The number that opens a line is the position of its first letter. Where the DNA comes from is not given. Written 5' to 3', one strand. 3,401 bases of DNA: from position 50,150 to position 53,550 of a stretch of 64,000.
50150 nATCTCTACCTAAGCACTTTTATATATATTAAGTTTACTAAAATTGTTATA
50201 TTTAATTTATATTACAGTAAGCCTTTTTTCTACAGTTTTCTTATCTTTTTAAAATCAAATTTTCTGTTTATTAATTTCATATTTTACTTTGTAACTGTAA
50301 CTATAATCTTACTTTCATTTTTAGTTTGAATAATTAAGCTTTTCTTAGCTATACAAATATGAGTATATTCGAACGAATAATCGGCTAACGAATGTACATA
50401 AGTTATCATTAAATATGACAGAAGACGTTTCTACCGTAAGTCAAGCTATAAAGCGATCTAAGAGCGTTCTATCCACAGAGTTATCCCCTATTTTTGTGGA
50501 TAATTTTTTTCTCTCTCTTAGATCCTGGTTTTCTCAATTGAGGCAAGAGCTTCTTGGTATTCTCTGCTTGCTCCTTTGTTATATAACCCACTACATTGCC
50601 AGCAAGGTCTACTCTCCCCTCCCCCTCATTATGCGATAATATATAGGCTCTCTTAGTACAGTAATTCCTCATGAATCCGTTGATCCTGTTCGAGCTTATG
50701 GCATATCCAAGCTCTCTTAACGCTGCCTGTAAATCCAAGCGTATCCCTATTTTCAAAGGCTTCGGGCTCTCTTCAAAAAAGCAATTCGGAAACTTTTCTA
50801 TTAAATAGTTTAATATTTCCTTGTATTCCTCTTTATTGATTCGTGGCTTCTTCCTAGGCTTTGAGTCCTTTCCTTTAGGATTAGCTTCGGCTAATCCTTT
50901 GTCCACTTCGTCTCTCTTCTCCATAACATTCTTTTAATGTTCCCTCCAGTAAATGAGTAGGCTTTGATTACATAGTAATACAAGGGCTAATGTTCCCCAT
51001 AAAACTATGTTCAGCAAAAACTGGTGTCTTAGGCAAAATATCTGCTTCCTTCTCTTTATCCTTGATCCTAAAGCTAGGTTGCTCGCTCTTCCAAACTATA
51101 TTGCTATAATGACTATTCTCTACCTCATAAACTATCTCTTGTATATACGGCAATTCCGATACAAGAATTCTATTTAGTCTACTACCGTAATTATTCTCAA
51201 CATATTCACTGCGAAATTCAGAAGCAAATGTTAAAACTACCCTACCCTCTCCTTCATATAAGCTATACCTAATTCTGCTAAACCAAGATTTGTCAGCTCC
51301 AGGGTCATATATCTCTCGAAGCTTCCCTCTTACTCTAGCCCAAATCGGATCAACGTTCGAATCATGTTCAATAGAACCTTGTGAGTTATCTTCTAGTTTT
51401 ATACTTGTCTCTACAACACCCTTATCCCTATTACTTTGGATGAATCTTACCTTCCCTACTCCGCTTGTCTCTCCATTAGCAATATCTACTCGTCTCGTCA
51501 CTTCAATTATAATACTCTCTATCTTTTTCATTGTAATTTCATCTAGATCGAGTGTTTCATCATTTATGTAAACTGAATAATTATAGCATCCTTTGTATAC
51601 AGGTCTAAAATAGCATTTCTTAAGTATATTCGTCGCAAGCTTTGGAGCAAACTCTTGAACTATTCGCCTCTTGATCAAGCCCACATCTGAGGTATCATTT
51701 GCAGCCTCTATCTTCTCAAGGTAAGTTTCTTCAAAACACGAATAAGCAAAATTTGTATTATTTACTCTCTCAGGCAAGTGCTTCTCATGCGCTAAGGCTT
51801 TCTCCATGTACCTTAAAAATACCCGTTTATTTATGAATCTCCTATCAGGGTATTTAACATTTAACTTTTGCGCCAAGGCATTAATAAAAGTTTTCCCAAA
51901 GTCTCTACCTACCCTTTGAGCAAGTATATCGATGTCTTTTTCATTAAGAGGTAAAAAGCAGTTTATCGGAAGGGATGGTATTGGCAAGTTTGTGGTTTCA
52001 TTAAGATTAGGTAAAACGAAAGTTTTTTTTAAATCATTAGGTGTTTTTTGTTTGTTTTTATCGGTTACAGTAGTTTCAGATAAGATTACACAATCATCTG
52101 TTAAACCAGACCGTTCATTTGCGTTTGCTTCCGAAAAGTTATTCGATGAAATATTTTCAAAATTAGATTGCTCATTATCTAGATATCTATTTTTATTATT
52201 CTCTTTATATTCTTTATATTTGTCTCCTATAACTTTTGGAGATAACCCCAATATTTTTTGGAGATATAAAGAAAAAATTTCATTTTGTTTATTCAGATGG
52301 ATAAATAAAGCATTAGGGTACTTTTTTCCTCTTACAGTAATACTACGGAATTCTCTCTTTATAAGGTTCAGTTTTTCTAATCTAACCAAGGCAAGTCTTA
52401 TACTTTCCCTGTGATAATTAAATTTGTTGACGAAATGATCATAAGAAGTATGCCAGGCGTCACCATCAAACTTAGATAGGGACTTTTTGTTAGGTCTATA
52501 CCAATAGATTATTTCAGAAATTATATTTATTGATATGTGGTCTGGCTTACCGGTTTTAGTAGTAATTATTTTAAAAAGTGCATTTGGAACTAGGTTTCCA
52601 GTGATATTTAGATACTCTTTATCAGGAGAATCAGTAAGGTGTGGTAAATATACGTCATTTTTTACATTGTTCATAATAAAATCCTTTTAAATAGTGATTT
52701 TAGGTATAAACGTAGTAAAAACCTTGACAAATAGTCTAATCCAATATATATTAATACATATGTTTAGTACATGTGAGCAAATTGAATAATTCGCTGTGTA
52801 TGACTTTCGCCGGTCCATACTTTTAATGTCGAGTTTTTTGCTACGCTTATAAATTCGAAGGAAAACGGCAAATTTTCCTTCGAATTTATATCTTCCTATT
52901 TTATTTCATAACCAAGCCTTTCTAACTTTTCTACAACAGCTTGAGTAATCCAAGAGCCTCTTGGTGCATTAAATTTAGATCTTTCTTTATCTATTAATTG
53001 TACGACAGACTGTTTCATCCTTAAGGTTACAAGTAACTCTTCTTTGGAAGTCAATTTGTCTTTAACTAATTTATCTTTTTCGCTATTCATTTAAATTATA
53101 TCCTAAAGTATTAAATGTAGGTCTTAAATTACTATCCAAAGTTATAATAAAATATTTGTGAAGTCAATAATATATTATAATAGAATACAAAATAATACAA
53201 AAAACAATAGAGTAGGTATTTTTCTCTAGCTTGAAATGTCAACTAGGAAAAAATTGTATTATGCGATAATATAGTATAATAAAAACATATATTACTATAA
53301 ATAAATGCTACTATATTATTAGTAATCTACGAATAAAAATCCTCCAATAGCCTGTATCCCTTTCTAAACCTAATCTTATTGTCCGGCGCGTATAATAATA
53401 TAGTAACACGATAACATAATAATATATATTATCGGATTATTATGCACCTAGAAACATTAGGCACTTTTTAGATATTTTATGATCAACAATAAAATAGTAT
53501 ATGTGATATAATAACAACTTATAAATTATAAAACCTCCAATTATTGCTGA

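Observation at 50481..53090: Replication module: RHH gene, strong hairpin, DnaA-like rep and a co-oriented ProQ/FinO chaperone, with a candidate countertranscript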

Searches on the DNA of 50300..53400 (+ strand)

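Call 6: search_dna_similar(query=window:50300-53400:+, collection=plasmids, mode=near, max_rows=30)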
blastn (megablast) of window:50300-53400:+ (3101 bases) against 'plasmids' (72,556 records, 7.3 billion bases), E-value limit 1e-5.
No match.

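Call 74: search_rna_families(sources=[L005, L073, L155, L154, L009, L152, L150], threshold=evalue, max_evalue=1)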
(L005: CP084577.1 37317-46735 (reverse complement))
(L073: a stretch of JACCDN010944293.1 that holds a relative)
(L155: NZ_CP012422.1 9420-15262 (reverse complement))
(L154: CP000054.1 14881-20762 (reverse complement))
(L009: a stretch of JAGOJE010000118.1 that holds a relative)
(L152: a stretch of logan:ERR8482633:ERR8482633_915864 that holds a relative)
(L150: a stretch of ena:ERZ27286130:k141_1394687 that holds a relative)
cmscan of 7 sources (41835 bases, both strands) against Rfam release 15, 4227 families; matches with E-value up to 1: 1.
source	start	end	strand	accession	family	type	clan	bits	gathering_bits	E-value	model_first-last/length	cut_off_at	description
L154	3750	3846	-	RF00242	ctRNA_pT181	Gene; antisense;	-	36.7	56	0.14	1-94/94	no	ctRNA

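Call 94: search_with_rna_model(model_id=R1, sources=[L160, L161, L162, L156, L157, L071], max_evalue=1, filters=off, show_alignments=3)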
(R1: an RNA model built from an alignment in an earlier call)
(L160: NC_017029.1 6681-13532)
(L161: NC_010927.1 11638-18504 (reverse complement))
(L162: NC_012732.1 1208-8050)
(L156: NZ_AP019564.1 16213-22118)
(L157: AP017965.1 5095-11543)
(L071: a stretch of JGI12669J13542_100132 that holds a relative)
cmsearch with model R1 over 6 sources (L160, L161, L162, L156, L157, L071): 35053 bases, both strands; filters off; matches with E-value up to 1: 5.
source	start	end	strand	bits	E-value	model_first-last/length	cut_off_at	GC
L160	1351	1405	-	30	4.2e-05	1-47/47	no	0.35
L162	1639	1701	+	15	0.3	1-47/47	no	0.24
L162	1152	1191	-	14.7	0.37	1-47/47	no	0.22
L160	3560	3605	-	14.2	0.51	1-47/47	no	0.26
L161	4228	4271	+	13.4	0.78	1-47/47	no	0.23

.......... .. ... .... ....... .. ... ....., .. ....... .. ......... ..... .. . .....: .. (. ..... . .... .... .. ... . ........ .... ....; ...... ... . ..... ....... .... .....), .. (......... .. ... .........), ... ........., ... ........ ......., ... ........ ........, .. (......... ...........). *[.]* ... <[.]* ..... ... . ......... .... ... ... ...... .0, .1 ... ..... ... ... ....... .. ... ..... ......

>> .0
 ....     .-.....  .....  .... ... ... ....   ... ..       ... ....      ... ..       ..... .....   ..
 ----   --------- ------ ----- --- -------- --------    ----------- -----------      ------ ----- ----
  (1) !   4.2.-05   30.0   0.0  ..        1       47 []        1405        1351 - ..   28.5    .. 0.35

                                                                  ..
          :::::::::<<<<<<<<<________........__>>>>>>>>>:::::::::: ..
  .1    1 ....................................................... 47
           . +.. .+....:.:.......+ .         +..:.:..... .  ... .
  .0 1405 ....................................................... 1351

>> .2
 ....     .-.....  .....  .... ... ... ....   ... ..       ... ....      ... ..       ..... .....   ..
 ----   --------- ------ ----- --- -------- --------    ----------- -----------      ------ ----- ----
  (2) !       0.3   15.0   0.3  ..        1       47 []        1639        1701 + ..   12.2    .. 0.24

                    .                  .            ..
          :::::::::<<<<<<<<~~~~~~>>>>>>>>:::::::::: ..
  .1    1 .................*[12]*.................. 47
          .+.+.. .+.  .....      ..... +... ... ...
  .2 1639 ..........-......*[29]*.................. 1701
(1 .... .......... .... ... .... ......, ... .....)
